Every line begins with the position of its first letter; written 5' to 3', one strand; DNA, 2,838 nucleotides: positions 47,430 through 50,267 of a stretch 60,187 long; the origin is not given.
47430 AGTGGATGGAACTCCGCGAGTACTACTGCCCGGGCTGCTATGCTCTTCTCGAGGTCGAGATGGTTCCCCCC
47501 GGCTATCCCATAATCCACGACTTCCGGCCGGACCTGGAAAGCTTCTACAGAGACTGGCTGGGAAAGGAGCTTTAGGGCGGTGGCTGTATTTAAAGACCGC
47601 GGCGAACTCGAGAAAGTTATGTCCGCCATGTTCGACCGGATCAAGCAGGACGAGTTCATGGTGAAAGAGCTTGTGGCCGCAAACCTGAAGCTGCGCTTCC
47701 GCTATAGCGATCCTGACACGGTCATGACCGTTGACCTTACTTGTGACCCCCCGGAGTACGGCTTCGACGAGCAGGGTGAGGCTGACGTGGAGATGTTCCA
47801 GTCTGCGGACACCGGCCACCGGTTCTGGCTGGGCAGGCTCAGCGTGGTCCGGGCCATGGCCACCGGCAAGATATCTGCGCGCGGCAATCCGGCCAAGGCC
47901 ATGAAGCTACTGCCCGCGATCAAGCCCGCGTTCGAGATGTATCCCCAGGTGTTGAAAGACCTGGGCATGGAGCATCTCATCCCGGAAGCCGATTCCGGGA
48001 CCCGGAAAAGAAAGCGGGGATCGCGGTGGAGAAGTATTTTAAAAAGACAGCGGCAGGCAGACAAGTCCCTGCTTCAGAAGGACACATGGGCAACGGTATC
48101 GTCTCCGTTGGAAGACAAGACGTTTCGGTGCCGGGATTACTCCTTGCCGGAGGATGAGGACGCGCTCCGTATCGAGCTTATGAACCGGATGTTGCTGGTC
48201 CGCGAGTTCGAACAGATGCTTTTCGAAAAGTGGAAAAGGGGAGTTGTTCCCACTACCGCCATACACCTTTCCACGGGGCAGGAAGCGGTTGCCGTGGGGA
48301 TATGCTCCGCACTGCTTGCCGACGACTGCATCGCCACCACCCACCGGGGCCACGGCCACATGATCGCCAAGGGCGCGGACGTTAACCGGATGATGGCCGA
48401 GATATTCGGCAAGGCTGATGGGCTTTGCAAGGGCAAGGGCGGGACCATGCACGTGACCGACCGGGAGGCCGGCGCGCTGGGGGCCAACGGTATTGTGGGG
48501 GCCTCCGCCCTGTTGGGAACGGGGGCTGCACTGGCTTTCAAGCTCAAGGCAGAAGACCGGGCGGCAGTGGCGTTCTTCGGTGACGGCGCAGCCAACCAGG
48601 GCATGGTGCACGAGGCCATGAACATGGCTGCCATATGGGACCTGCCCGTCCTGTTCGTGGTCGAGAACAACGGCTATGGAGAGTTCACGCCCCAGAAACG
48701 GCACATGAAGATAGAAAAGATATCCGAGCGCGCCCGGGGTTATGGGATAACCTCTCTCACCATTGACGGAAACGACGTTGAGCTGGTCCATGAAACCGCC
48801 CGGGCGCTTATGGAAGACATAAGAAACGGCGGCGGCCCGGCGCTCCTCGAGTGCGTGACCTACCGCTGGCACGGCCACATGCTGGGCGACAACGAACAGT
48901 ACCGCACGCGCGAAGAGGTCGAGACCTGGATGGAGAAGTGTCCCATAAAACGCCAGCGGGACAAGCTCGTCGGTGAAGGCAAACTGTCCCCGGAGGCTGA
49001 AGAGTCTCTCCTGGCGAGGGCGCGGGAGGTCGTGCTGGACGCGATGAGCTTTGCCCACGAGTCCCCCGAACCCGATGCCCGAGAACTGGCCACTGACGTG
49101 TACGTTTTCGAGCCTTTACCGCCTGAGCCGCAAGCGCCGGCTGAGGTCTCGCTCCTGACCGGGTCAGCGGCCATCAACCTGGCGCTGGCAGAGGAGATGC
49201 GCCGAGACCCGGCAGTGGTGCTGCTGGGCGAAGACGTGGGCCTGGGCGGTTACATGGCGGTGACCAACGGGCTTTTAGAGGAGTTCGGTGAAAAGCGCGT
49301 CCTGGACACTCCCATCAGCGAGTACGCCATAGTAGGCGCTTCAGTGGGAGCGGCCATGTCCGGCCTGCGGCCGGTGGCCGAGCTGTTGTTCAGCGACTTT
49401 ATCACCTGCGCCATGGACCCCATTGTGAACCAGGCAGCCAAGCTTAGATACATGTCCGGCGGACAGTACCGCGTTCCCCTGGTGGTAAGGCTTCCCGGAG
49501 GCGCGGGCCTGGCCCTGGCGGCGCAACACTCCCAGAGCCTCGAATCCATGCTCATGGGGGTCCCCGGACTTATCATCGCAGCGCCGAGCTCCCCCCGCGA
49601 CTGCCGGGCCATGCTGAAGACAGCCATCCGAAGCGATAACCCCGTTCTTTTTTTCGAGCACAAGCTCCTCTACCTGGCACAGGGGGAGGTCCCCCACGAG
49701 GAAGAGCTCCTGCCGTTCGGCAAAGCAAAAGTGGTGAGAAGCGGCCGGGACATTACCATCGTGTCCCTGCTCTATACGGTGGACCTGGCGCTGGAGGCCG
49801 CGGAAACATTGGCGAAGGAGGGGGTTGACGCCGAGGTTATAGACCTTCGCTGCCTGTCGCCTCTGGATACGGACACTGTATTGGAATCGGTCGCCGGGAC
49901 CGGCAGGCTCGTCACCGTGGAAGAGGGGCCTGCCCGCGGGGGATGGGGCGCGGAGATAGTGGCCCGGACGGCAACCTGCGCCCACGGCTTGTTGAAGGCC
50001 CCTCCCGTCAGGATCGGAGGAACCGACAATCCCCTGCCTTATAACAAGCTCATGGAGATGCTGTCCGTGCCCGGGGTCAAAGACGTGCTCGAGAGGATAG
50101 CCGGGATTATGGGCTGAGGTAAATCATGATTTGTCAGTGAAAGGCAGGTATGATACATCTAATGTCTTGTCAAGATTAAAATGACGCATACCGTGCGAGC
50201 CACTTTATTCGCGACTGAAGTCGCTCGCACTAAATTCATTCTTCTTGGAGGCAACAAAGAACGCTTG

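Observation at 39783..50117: TetR-headed, translationally coupled seven-gene operon joining an AcxABC-type ketone carboxylase to a radical SAM enzyme, an unknown protein and an orphan fused E1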

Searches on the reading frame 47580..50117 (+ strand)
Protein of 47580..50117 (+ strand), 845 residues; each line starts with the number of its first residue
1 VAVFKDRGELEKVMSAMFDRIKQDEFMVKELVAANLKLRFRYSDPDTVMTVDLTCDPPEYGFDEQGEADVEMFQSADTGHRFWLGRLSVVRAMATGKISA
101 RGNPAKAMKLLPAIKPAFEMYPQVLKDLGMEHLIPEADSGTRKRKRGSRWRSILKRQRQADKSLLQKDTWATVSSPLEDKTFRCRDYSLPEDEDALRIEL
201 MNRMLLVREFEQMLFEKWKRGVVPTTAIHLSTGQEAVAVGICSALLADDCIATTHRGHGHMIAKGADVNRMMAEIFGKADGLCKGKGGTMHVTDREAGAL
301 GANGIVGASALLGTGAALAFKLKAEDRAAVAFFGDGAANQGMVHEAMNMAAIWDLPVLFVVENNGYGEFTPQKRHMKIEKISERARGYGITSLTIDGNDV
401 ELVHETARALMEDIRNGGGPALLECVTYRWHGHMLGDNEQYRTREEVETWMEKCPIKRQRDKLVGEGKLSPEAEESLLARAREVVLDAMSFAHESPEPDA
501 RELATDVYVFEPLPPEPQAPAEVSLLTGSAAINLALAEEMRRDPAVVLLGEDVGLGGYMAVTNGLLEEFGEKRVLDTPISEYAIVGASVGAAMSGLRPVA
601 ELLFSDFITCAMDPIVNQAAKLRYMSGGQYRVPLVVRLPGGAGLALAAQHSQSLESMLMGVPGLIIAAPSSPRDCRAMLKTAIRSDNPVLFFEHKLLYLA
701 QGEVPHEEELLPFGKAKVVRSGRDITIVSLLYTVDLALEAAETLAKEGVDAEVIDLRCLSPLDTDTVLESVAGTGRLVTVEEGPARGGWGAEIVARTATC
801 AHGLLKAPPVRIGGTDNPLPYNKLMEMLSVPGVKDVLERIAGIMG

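Call 5: search_protein_families(library=pfam, proteins=[window:47580-50117:+], max_evalue=0.01)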
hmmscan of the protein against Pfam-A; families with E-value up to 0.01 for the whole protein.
window:47580-50117:+ (845 aa): 5 families
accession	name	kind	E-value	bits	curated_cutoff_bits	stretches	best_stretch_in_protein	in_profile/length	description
PF00676.26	E1_dh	-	3.5e-78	263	22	1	203-500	2-299/300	Dehydrogenase E1 component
PF02779.29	Transket_pyr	-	3.7e-45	154.1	27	1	529-698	6-172/174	Transketolase, pyrimidine binding domain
PF02780.25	Transketolase_C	-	2.9e-33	114.9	25.9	1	714-835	1-123/124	Transketolase, C-terminal domain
PF02775.26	TPP_enzyme_C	-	2.8e-06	27.7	21.9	1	313-424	33-150/151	Thiamine pyrophosphate enzyme, C-terminal TPP binding domain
PF13292.11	DXP_synthase_N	-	5.1e-06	26.4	21.2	1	309-365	116-172/274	1-deoxy-D-xylulose-5-phosphate synthase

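Call 6: search_protein_families(library=ncbifam, proteins=[window:47580-50117:+], max_evalue=0.01)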
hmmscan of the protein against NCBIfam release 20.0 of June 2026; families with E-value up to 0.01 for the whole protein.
window:47580-50117:+ (845 aa): 18 families
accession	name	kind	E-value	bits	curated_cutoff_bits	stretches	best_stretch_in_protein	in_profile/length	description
NF006667.0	PRK09212.1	subfamily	7.8e-106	353.6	321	1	526-841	4-320/327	pyruvate dehydrogenase complex E1 component subunit beta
NF008854.0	PRK11892.1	equivalog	5.7e-104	348.3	454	1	512-840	128-458/464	pyruvate dehydrogenase complex E1 component subunit beta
TIGR03182.1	PDH_E1_alph_y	equivalog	1.2e-99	333.3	393.85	1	198-509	5-315/315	pyruvate dehydrogenase (acetyl-transferring) E1 component subunit alpha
TIGR03181.1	PDH_E1_alph_x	equivalog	1.3e-68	231.4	411.35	1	195-510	24-329/341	pyruvate dehydrogenase (acetyl-transferring) E1 component subunit alpha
NF004559.0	PRK05899.2-5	equivalog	3.5e-33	114.7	488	1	302-799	124-580/627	transketolase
TIGR00204.1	dxs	equivalog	4.6e-30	104.7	465.95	2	564-794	345-566/616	1-deoxy-D-xylulose-5-phosphate synthase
NF003933.0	PRK05444.2-2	equivalog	3.4e-20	72.1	395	1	305-833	119-592/606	1-deoxy-D-xylulose-5-phosphate synthase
NF008968.0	PRK12315.1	subfamily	2e-17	62.7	510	1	567-794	317-534/582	1-deoxy-D-xylulose-5-phosphate synthase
NF004556.0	PRK05899.2-2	equivalog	2.9e-16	58.9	575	2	712-795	509-591/639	transketolase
TIGR00232.1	tktlase_bact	equivalog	1.9e-06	26.5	682.25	1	323-428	139-242/654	transketolase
NF008907.0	PRK12270.1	equivalog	2.4e-06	25.6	878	1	329-485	663-824/1241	multifunctional oxoglutarate decarboxylase/oxoglutarate dehydrogenase thiamine pyrophosphate-binding subunit/dihydrolipoyllysine-residue suc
TIGR00239.1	2oxo_dh_E1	equivalog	9.1e-06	23.8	770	1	329-483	348-507/931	2-oxoglutarate dehydrogenase E1 component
NF041170.1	Oxoac_fdxalpha_Archa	equivalog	8.8e-05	21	800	1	697-782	499-580/636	2-oxoacid:ferredoxin oxidoreductase subunit alpha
NF006914.0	PRK09404.1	equivalog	9.9e-05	20.8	764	1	326-487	340-506/919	2-oxoglutarate dehydrogenase E1 component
NF006203.0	PRK08327.1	equivalog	0.00016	20.4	456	1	312-412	436-536/571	thiamine pyrophosphate-requiring protein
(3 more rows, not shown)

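Call 15: search_solved_structures(query=window:47580-50117:+, max_evalue=0.001)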
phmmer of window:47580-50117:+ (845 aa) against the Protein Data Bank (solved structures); distinct sequences matched with E-value up to 0.001: 66 (the best 60 are shown).
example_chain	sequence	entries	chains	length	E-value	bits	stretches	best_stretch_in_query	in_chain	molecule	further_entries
1um9_B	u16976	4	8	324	6.4e-83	282.4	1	524-837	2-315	2-oxo acid dehydrogenase beta subunit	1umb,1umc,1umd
1ik6_A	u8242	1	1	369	7.5e-80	272.2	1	525-819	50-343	pyruvate dehydrogenase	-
6cer_B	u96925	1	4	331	1.1e-76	261.7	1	528-840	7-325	Pyruvate dehydrogenase E1 component subunit beta, mitochondrial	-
1ni4_B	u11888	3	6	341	1.1e-76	261.7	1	527-840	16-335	Pyruvate dehydrogenase E1 component: Beta subunit | Pyruvate dehydrogenase E1 component subunit beta | Pyruvate dehydrogenase E1 component subunit beta, mitocho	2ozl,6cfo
3exe_B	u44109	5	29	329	1.2e-76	261.6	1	529-840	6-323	Pyruvate dehydrogenase E1 component subunit beta, mitochondrial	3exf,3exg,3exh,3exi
3duf_B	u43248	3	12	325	1.8e-73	251.1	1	527-844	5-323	Pyruvate dehydrogenase E1 component subunit beta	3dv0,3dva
1w85_B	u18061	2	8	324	2e-73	250.9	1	529-844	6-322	PYRUVATE DEHYDROGENASE E1 COMPONENT, BETA SUBUNIT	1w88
2bp7_B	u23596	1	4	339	1.1e-60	208.8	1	527-831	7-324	2-OXOISOVALERATE DEHYDROGENASE BETA SUBUNIT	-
1qs0_B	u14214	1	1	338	1.1e-60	208.8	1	529-831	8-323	2-OXOISOVALERATE DEHYDROGENASE BETA-SUBUNIT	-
1dtw_B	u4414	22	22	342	2.1e-60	207.9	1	508-821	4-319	BRANCHED-CHAIN ALPHA-KETO ACID DEHYDROGENASE BETA SUBUNIT | 2-OXOISOVALERATE DEHYDROGENASE BETA SUBUNIT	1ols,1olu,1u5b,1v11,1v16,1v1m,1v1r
2j9f_B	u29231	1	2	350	2.2e-60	207.8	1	508-821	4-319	2-OXOISOVALERATE DEHYDROGENASE BETA SUBUNIT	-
1ni4_A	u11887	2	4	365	6.9e-60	206.2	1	196-512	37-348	Pyruvate dehydrogenase E1 component: Alpha subunit | Pyruvate dehydrogenase E1 component subunit alpha, somatic form, mitochondrial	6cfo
3exe_A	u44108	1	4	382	8.1e-60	206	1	196-512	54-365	Pyruvate dehydrogenase E1 component subunit alpha, somatic form, mitochondrial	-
2ozl_A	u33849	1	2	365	9.3e-60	205.8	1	196-512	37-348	Pyruvate dehydrogenase E1 component alpha subunit, somatic form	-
3exf_A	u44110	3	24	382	1.1e-59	205.5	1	196-512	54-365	Pyruvate dehydrogenase E1 component subunit alpha, somatic form, mitochondrial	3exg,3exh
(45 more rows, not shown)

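Call 21: find_homologous_proteins(query=window:47580-50117:+, max_evalue=1e-50)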
Query window:47580-50117:+ (845 aa): 6877 proteins with E <= 1e-50 among 8000 candidates; the best 120 are listed.
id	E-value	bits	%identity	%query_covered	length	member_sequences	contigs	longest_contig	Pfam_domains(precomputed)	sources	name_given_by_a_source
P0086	0.0e+0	1904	100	100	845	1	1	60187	PF02775.27,PF13292.12,PF00676.26,PF02780.26,PF02779.30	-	-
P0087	0.0e+0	1460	75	100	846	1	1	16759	PF02775.27,PF13292.12,PF00676.26,PF02780.26,PF02779.30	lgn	-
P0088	0.0e+0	1374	72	99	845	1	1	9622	PF13292.12,PF00676.26,PF02780.26,PF02779.30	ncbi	-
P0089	0.0e+0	1274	66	100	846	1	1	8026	PF02775.27,PF13292.12,PF00676.26,PF02780.26,PF02779.30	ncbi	-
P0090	0.0e+0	1262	67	100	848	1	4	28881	PF00676.26,PF02780.26,PF02779.30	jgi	-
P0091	0.0e+0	1205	63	99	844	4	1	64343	PF02775.27,PF00676.26,PF02780.26,PF02779.30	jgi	jgi:2-oxoisovalerate dehydrogenase E1 component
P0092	0.0e+0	1175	63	98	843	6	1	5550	PF02775.27,PF13292.12,PF00676.26,PF02036.23,PF02780.26,PF02779.30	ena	-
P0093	0.0e+0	1163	62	99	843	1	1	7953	PF02775.27,PF13292.12,PF00676.26,PF02036.23,PF02780.26,PF02779.30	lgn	-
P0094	0.0e+0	1125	60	100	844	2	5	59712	PF13292.12,PF00676.26,PF02780.26,PF02779.30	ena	-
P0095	0.0e+0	1118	61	99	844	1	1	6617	PF13292.12,PF00676.26,PF02780.26,PF02779.30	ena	-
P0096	0.0e+0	1118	61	100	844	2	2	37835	PF00676.26,PF02036.23,PF02780.26,PF02779.30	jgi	-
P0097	0.0e+0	1103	60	98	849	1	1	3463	PF02775.27,PF00676.26,PF02780.26,PF02779.30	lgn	-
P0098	0.0e+0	1102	60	98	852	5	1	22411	PF02775.27,PF00676.26,PF02780.26,PF02779.30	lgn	-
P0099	0.0e+0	1095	58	100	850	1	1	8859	PF00676.26,PF02780.26,PF02779.30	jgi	jgi:2-oxoisovalerate dehydrogenase E1 component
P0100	0.0e+0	1068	59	98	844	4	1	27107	PF02775.27,PF13292.12,PF00676.26,PF02036.23,PF02780.26,PF02779.30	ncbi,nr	ncbi:MAG TPA: pyruvate dehydrogenase complex E1 component subunit beta [Polyangiaceae bacterium]|nr:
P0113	0.0e+0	1028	56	99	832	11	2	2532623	PF02775.27,PF00676.26,PF02036.23,PF02780.26,PF02779.30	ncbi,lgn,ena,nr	ncbi:MAG: SCP2 sterol-binding domain-containing protein [Polyangiaceae bacterium]|nr:SCP2 sterol-bin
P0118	0.0e+0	1018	56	100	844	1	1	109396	PF13292.12,PF00676.26,PF02780.26,PF02779.30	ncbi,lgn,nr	ncbi:MAG: SCP2 sterol-binding domain-containing protein [Candidatus Schekmanbacteria bacterium]|nr:S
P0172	2.9e-272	924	53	98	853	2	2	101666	PF02775.27,PF00676.26,PF02780.26,PF02779.30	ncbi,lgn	ncbi:MAG: pyruvate dehydrogenase complex E1 component subunit beta [Anaerolineales bacterium]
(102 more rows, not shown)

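Call 22: find_encoding_contigs(protein=P0087, flank=10000, max_places=1)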
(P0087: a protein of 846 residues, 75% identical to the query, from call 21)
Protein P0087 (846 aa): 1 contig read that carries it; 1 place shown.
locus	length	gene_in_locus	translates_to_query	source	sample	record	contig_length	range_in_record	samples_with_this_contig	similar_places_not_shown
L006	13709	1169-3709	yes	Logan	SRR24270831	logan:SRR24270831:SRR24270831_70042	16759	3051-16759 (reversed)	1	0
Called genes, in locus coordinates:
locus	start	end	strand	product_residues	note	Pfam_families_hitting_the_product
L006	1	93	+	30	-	?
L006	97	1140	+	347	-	-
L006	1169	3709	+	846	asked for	PF00676:E1_dh, PF13292:DXP_synthase_N (weak), PF02775:TPP_enzyme_C (faint), PF02779:Transket_pyr, PF02780:Transketolase_C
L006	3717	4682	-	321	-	-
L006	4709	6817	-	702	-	-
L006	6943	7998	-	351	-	PF00037:Fer4 (weak), PF13237:Fer4_10 (weak), PF14697:Fer4_21, PF13187:Fer4_9 (weak), PF12838:Fer4_7 (weak), PF00037:Fer4 (weak), PF12837:Fer4_6 (weak)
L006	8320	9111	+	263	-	PF00376:MerR, PF12728:HTH_17, PF13411:MerR_1 (faint)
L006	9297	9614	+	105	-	PF04358:DsrC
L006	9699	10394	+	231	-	PF02665:Nitrate_red_gam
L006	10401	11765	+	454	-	PF12838:Fer4_7 (faint), PF13187:Fer4_9 (faint), PF14697:Fer4_21 (faint), PF12797:Fer4_2 (faint), PF13237:Fer4_10 (faint), PF13183:Fer4_8, PF13534:Fer4_17, PF02754:CCG, +1 more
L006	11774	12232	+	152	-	PF02082:Rrf2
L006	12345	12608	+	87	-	-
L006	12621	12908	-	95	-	-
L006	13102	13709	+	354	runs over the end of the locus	-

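Call 23: find_encoding_contigs(protein=P0090, flank=10000, max_places=1)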
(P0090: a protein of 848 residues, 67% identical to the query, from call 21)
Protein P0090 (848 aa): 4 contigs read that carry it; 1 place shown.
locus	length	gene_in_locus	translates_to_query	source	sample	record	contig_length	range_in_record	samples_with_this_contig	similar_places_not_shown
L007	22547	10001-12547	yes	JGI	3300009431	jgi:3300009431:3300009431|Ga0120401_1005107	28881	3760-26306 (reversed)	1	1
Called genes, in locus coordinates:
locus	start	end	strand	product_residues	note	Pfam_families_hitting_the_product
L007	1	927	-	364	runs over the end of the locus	PF00291:PALP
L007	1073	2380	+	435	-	PF00996:GDI (faint), PF13450:NAD_binding_8, PF01593:Amino_oxidase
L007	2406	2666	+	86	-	PF03891:DUF333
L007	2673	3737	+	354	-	PF04055:Radical_SAM, PF13353:Fer4_12 (weak)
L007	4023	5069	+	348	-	-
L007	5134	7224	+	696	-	PF05378:Hydant_A_N, PF01968:Hydantoinase_A, PF19278:Hydant_A_C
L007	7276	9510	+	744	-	PF02538:Hydantoinase_B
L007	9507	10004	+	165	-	PF08882:Acetone_carb_G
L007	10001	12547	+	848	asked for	PF00676:E1_dh, PF02779:Transket_pyr, PF02780:Transketolase_C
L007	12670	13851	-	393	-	PF00108:Thiolase_N, PF02803:Thiolase_C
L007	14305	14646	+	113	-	-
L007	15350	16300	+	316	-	-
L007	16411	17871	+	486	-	PF01734:Patatin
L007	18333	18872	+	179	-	PF14366:DUF4410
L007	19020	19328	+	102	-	PF13484:Fer4_16 (weak)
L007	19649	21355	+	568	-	-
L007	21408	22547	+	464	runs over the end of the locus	PF05935:Arylsulfotrans, PF14269:Arylsulfotran_2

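Call 24: find_encoding_contigs(protein=P0091, flank=10000, max_places=1)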
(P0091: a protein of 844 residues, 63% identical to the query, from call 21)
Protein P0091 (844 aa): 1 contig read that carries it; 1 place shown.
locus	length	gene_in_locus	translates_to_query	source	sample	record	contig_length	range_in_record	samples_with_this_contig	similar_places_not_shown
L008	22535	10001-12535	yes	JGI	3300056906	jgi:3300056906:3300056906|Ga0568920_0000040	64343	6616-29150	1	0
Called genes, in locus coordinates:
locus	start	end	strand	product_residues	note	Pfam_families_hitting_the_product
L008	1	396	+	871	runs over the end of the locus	PF02901:PFL-like, PF01228:Gly_radical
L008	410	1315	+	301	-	PF13353:Fer4_12, PF04055:Radical_SAM, PF14697:Fer4_21 (faint), PF00037:Fer4, PF12837:Fer4_6 (faint), PF13237:Fer4_10 (weak), PF12838:Fer4_7 (weak), PF13484:Fer4_16 (faint)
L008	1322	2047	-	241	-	PF11086:DUF2878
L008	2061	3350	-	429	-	PF04055:Radical_SAM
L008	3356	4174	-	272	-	PF00106:adh_short, PF08659:KR, PF13561:adh_short_C2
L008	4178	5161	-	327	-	PF01073:3Beta_HSD, PF01370:Epimerase, PF04321:RmlD_sub_bind, PF05368:NmrA (weak), PF13460:NAD_binding_10, PF16363:GDP_Man_Dehyd, PF07993:NAD_binding_4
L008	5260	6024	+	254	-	PF06314:ADC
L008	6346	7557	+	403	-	PF02771:Acyl-CoA_dh_N, PF02770:Acyl-CoA_dh_M, PF00441:Acyl-CoA_dh_1, PF08028:Acyl-CoA_dh_2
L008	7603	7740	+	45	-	-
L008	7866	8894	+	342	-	PF13353:Fer4_12 (weak), PF04055:Radical_SAM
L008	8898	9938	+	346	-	-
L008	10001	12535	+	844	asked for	PF00676:E1_dh, PF02775:TPP_enzyme_C (weak), PF02779:Transket_pyr, PF02780:Transketolase_C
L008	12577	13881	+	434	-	-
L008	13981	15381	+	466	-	PF03349:Toluene_X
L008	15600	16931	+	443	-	PF03349:Toluene_X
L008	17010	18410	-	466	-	-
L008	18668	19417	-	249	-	PF17131:TP_0789-like, PF07044:DUF1329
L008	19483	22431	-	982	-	PF03176:MMPL, PF02460:Patched, PF12349:Sterol-sensing, PF03176:MMPL, PF00873:ACR_tran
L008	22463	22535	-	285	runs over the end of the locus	PF00535:Glycos_transf_2, PF10111:Glyco_tranf_2_2 (weak)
